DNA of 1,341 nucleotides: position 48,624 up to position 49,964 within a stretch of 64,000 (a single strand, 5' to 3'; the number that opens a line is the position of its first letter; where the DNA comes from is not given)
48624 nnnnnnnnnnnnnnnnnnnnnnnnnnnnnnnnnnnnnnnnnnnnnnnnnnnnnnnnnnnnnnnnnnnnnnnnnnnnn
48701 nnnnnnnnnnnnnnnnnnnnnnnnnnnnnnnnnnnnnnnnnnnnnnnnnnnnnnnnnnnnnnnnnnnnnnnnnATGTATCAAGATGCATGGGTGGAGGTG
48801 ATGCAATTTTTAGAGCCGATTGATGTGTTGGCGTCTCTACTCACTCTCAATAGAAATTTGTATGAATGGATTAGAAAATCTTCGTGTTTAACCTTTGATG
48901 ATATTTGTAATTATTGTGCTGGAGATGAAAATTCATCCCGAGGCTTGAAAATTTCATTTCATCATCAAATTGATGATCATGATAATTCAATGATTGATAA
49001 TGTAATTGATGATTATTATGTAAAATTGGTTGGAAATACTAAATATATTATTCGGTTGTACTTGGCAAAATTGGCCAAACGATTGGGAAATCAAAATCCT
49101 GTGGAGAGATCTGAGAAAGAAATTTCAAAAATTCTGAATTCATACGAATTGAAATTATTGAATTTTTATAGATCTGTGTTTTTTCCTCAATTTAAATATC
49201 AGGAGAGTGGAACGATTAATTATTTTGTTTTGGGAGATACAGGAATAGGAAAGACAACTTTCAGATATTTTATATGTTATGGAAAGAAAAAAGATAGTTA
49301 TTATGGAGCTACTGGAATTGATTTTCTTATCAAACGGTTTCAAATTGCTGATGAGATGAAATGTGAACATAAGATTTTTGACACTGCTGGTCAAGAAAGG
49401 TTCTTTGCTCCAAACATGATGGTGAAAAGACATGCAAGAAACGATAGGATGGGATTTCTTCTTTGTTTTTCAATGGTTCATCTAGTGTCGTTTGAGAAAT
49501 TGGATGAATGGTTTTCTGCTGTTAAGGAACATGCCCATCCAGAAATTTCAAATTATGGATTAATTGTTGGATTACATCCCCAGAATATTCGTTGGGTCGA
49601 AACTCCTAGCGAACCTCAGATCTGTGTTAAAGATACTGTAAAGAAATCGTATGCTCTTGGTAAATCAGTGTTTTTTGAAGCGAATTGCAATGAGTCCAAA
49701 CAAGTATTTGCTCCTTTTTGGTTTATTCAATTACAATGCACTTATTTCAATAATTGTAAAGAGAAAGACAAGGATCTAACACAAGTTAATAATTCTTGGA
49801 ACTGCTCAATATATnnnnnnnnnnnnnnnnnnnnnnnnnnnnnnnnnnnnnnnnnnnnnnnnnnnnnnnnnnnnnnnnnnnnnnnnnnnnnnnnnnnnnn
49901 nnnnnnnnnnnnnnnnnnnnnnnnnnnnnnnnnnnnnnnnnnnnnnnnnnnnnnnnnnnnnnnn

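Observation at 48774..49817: F-box-like domain fused to a small GTPase with altered guanine-specificity motifs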

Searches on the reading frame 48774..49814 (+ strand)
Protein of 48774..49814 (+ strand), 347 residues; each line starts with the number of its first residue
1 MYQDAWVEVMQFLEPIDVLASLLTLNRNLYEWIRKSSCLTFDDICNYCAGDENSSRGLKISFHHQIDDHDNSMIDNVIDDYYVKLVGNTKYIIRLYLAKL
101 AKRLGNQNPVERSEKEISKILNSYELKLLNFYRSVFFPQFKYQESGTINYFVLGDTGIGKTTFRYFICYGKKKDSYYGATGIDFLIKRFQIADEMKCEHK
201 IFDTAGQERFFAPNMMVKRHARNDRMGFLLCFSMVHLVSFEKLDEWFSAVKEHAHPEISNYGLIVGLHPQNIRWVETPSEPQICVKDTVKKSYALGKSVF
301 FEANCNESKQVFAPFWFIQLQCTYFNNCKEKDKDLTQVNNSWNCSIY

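Call 4: search_protein_families(library=pfam, proteins=[window:48774-49814:+], max_evalue=1)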
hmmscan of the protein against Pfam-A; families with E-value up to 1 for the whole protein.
window:48774-49814:+ (347 aa): 2 families
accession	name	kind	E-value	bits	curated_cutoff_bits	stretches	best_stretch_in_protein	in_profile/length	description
PF00071.28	Ras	-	1.4e-16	60.9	21.6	1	151-259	3-106/162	Ras family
PF08477.19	Roc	-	2.7e-11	44.2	27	1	152-256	4-108/119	Ras of Complex, Roc, domain of DAPkinase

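Call 5: search_solved_structures(query=window:48774-49814:+, max_evalue=1, show_alignments=3)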
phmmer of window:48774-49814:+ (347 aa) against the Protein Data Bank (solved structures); distinct sequences matched with E-value up to 1: 645 (the best 60 are shown).
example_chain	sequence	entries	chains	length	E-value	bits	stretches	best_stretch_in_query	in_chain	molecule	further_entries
9ayr_C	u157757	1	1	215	3.7e-14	56.2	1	151-339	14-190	GTP-binding protein YPT6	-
6huf_A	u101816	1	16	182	4.5e-13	52.6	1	148-259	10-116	Ras-related protein Rab-27A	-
6zay_A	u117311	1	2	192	3.3e-12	49.7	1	149-254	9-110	Ras-related protein Rab-33B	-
1z06_A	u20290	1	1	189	6.1e-12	48.9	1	148-254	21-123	Ras-related protein Rab-33B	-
2g77_B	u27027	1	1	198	8.2e-12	48.4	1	149-254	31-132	Ras-related protein Rab-33B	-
1g16_A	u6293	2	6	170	1.4e-11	47.7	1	150-266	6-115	RAS-RELATED PROTEIN SEC4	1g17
5lpn_A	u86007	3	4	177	1.5e-11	47.6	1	150-260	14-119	Ras-related protein Rab-10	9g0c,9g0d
2eqb_A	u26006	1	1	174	1.9e-11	47.3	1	148-265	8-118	Ras-related protein SEC4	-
5szj_A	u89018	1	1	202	2.1e-11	47.1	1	150-260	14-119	Ras-related protein Rab-10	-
2ocy_C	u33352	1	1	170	2.6e-11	46.8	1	150-266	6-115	Ras-related protein SEC4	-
4z8y_A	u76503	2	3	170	3.1e-11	46.6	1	149-266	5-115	Ras-related protein SEC4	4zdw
6y09_A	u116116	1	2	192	3.2e-11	46.5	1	149-254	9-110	Ras-related protein Rab-33B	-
3cph_A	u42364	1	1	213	3.5e-11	46.4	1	149-259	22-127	Ras-related protein SEC4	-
6sur_A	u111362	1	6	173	6.7e-11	45.4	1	149-254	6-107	Ras-related protein Rab-33B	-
6zsi_A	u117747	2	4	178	1.2e-10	44.6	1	150-260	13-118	Ras-related protein Rab-8A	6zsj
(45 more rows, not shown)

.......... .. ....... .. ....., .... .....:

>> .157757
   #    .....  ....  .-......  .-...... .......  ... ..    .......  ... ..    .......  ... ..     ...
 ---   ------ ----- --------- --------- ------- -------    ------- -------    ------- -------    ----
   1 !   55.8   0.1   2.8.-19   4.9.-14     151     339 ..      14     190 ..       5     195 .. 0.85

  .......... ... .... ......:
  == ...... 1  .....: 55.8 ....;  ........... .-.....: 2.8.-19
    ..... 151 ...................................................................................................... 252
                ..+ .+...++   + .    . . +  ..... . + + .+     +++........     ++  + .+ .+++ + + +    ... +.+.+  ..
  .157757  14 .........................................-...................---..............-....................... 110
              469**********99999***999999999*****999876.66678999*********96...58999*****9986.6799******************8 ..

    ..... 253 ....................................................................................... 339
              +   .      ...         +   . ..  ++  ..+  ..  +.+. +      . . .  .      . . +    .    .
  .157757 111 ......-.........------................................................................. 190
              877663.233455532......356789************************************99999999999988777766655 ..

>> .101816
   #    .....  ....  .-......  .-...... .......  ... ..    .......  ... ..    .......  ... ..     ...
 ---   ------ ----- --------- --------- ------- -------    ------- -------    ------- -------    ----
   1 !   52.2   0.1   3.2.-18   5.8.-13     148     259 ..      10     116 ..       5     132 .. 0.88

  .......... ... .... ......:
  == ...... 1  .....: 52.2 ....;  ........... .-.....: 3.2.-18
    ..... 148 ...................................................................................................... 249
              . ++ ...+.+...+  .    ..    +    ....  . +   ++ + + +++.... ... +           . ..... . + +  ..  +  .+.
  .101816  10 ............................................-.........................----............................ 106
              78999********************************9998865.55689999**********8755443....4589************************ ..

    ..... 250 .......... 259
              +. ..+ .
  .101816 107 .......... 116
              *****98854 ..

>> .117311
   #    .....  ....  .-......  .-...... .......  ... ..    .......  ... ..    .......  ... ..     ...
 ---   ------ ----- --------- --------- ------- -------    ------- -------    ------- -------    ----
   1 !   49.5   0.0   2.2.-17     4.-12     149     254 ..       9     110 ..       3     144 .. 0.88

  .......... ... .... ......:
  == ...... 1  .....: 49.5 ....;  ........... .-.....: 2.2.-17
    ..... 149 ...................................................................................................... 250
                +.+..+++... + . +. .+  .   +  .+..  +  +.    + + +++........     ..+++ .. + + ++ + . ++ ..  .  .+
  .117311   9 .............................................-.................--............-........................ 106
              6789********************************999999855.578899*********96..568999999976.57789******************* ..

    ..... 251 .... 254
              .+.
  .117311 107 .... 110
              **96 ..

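Call 6: find_homologous_proteins(query=window:48774-49814:+, max_evalue=0.001)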
Query window:48774-49814:+ (347 aa): 8 proteins with E <= 0.001 among 807 candidates.
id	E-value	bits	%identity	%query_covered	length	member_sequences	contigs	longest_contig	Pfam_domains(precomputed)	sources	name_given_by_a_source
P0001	2.7e-240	815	100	100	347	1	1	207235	PF08477.20,PF00071.29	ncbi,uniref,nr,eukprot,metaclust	ncbi:rab family small GTPase [Naegleria gruberi]|uniref:Rab family small GTPase n=1 Tax=Naegleria gr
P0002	2.2e-60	223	41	100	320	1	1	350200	PF00071.29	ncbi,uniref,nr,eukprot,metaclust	ncbi:predicted protein [Naegleria gruberi]|uniref:Predicted protein n=1 Tax=Naegleria gruberi TaxID=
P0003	3.1e-48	183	36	95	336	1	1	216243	-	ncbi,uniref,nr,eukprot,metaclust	ncbi:predicted protein [Naegleria gruberi]|uniref:Predicted protein n=1 Tax=Naegleria gruberi TaxID=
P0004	4.1e-4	38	29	31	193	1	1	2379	PF00025.28,PF08477.20,PF00009.34,PF00071.29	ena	-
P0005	4.6e-4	38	29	31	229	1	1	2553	PF00025.28,PF08477.20,PF00009.34,PF00071.29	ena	-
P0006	5.9e-4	37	29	31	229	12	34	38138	PF00025.28,PF08477.20,PF00009.34,PF00071.29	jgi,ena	jgi:Ras-related protein Rab-6A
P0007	6.0e-4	37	29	31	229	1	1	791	PF00025.28,PF08477.20,PF00009.34,PF00071.29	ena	-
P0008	6.0e-4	37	29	31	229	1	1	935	PF00025.28,PF08477.20,PF00009.34,PF00071.29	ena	-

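Call 18: predict_structure(alignment_id=A1)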
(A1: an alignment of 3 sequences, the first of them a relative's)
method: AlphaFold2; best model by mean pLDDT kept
length: 347 residues; sequences in the alignment: 3
mean_pLDDT: 34.4   pTM: 0.31
mean pLDDT of the five models: 34.4, 30.4, 30.3, 28.9, 28.6
residues with pLDDT >= 90: 0; 70-90: 0; 50-70: 25; < 50: 322
segments of 3 or more residues with pLDDT < 50: 1-102, 105-112, 114-211, 223-243, 255-347
pLDDT, mean of each block of 10 residues (from residue 1): 22 30 38 39 41 33 26 26 31 45 45 48 40 27 26 32 24 25 23 24 31 53 48 37 52 49 36 27 38 37 31 35 28 29 23
secondary structure, 60 per line:
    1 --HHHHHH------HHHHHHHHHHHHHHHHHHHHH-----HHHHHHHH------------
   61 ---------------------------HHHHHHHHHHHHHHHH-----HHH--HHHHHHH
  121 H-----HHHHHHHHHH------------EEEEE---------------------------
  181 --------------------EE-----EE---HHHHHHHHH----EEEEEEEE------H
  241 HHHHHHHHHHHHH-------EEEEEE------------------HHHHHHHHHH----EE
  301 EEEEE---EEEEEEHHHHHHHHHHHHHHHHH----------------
elements in order: H3-8 H15-35 H41-48 H88-103 H114-121 H127-136 E149-153 H213-221 E226-233 H240-253 E261-266 H285-294 E299-305 E309-314 H315-331

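Call 24: search_protein_families(library=pfam, alignment_id=A3, max_evalue=10)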
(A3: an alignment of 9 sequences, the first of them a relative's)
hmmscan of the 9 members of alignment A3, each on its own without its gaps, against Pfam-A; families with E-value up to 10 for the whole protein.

A. member 1, P0001 (347 aa): 2 families
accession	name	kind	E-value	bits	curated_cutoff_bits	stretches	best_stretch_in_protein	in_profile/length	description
PF00071.28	Ras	-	1.4e-16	60.9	21.6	1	151-259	3-106/162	Ras family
PF08477.19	Roc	-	2.7e-11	44.2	27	1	152-256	4-108/119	Ras of Complex, Roc, domain of DAPkinase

B. families by the number of members that match (of 9 scanned): 15 families
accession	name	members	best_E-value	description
PF00071.28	Ras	9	1.4e-16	Ras family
PF08477.19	Roc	5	2.7e-11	Ras of Complex, Roc, domain of DAPkinase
PF00646.38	F-box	5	7e-05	F-box domain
PF13555.12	AAA_29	2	0.016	P-loop containing region of AAA domain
PF12937.12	F-box-like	1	0.00018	F-box-like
PF01926.29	MMR_HSR1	1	0.0015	50S ribosome-binding GTPase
PF03193.22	RsgA_GTPase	1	0.0043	RsgA GTPase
PF25297.1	DUF7878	1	0.018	Domain of unknown function (DUF7878)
PF13191.12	AAA_16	1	0.018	AAA ATPase domain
PF00005.33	ABC_tran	1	0.023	ABC transporter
PF05272.17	VapE-like_dom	1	0.03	Virulence-associated protein E-like domain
PF00735.24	Septin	1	0.036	Septin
PF04763.17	DUF562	1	0.11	Protein of unknown function (DUF562)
PF13401.12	AAA_22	1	0.16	AAA domain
PF13238.12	AAA_18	1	0.24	AAA domain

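Call 32: search_protein_families(library=pfam, proteins=[P0002, P0003, P0016], max_evalue=10)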
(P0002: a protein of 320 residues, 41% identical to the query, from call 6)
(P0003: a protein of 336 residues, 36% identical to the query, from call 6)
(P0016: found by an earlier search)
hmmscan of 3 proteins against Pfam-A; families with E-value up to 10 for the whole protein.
P0002 (320 aa): 1 family
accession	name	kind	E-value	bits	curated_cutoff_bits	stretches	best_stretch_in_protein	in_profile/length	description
PF00071.28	Ras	-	1.8e-06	28.1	21.6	1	145-287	3-140/162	Ras family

P0003 (336 aa): 2 families
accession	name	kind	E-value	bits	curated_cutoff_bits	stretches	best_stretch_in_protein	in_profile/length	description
PF00071.28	Ras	-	0.0021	18.1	21.6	1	145-250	5-111/162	Ras family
PF25297.1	DUF7878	-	0.018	15.4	25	1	110-181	38-108/128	Domain of unknown function (DUF7878)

P0016 (345 aa): 2 families
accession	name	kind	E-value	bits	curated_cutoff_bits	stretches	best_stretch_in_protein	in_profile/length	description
PF00071.28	Ras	-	3.4e-13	49.9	21.6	1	208-330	28-150/162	Ras family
PF00646.38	F-box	-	0.0098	16.2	20.5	1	15-45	6-35/43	F-box domain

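Call 34: predict_structure(alignment_id=A3)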
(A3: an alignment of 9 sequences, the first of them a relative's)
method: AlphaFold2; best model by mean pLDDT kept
length: 347 residues; sequences in the alignment: 9
mean_pLDDT: 61.9   pTM: 0.66
mean pLDDT of the five models: 61.9, 56.4, 52.1, 51.6, 45.8
residues with pLDDT >= 90: 0; 70-90: 124; 50-70: 145; < 50: 78
segments of 3 or more residues with pLDDT < 50: 1-13, 54-56, 64-80, 138-142, 173-181, 270-276, 327-347
pLDDT, mean of each block of 10 residues (from residue 1): 29 46 54 59 62 53 47 39 56 76 69 66 70 58 64 72 64 45 71 72 77 85 75 78 85 63 63 51 73 63 68 78 54 34 40
secondary structure, 60 per line:
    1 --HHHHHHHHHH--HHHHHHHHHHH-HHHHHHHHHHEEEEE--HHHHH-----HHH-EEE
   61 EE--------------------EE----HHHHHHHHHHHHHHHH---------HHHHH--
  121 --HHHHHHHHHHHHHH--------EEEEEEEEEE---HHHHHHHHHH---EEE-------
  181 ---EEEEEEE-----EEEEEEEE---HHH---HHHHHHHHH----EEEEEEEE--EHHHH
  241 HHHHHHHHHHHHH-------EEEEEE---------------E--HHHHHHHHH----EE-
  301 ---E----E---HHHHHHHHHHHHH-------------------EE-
elements in order: H3-12 H15-25 H27-36 E37-41 H44-48 E58-62 H89-104 H114-118 H123-136 E145-154 H158-167 E171-173 E184-190 E196-203 H213-221 E226-233 H237-253 E261-266 H285-293 H313-325

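Call 42: find_homologous_proteins(query=A3, max_evalue=0.001)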
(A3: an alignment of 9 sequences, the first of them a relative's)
Query A3 (9 sequences) (347 aa, profile of the alignment): 73 proteins with E <= 0.001 among 2472 candidates.
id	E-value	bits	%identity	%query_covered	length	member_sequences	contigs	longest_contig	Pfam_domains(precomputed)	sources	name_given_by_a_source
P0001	1.9e-132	460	100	100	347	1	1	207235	PF08477.20,PF00071.29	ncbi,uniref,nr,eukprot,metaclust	ncbi:rab family small GTPase [Naegleria gruberi]|uniref:Rab family small GTPase n=1 Tax=Naegleria gr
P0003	1.0e-122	428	36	95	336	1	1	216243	-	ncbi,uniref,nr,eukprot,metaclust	ncbi:predicted protein [Naegleria gruberi]|uniref:Predicted protein n=1 Tax=Naegleria gruberi TaxID=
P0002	2.6e-122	426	41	100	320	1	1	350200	PF00071.29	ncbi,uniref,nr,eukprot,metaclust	ncbi:predicted protein [Naegleria gruberi]|uniref:Predicted protein n=1 Tax=Naegleria gruberi TaxID=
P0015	1.8e-104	368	26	30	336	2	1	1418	PF00071.29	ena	-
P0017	1.3e-14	72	31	31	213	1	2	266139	PF01926.30,PF00025.28,PF08477.20,PF00009.34,PF03193.23,PF00071.29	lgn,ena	-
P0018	1.2e-13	69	25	31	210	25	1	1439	PF00025.28,PF08477.20,PF00009.34,PF00071.29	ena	-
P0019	1.7e-13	69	31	29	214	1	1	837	PF01926.30,PF00025.28,PF08477.20,PF00009.34,PF03193.23,PF00071.29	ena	-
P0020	1.8e-13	69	31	29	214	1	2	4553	PF01926.30,PF00025.28,PF08477.20,PF00009.34,PF03193.23,PF00071.29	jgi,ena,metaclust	metaclust:\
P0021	1.8e-13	69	31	29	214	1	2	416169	PF01926.30,PF00025.28,PF08477.20,PF00009.34,PF03193.23,PF00071.29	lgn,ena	-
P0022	2.2e-13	68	29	31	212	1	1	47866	PF01926.30,PF00025.28,PF08477.20,PF00009.34,PF03193.23,PF00071.29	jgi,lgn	jgi:Ras-related protein Rab-6A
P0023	7.7e-13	66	29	31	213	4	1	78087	PF01926.30,PF00025.28,PF08477.20,PF00009.34,PF03193.23,PF00071.29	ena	-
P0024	8.6e-13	66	29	31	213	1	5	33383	PF01926.30,PF00025.28,PF08477.20,PF00009.34,PF03193.23,PF00071.29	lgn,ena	-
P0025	9.8e-13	66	31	29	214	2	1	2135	PF01926.30,PF00025.28,PF08477.20,PF00009.34,PF03193.23,PF00071.29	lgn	-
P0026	1.0e-12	66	29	31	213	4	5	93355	PF01926.30,PF00025.28,PF08477.20,PF00009.34,PF03193.23,PF00071.29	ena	-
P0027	1.2e-12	66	29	31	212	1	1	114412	PF01926.30,PF00025.28,PF08477.20,PF00009.34,PF03193.23,PF00071.29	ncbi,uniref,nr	ncbi:hypothetical protein SteCoe_6177 [Stentor coeruleus]|uniref:Uncharacterized protein n=1 Tax=Ste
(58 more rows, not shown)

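Call 49: list_cluster_members(proteins=[P0001])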
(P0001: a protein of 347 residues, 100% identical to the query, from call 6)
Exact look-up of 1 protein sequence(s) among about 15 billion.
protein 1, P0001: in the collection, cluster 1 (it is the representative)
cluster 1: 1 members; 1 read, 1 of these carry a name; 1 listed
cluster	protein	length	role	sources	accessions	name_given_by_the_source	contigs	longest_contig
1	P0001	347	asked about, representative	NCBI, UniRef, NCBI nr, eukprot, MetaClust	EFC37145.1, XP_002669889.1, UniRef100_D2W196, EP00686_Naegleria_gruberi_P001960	rab family small GTPase [Naegleria gruberi] | Rab family small GTPase n=1 Tax=Naegleria gruberi TaxID=5762 RepID=D2W196_NAEGR | XP_002669889.1 rab family small GTPase [Naegleria gruberi strain NEG-M]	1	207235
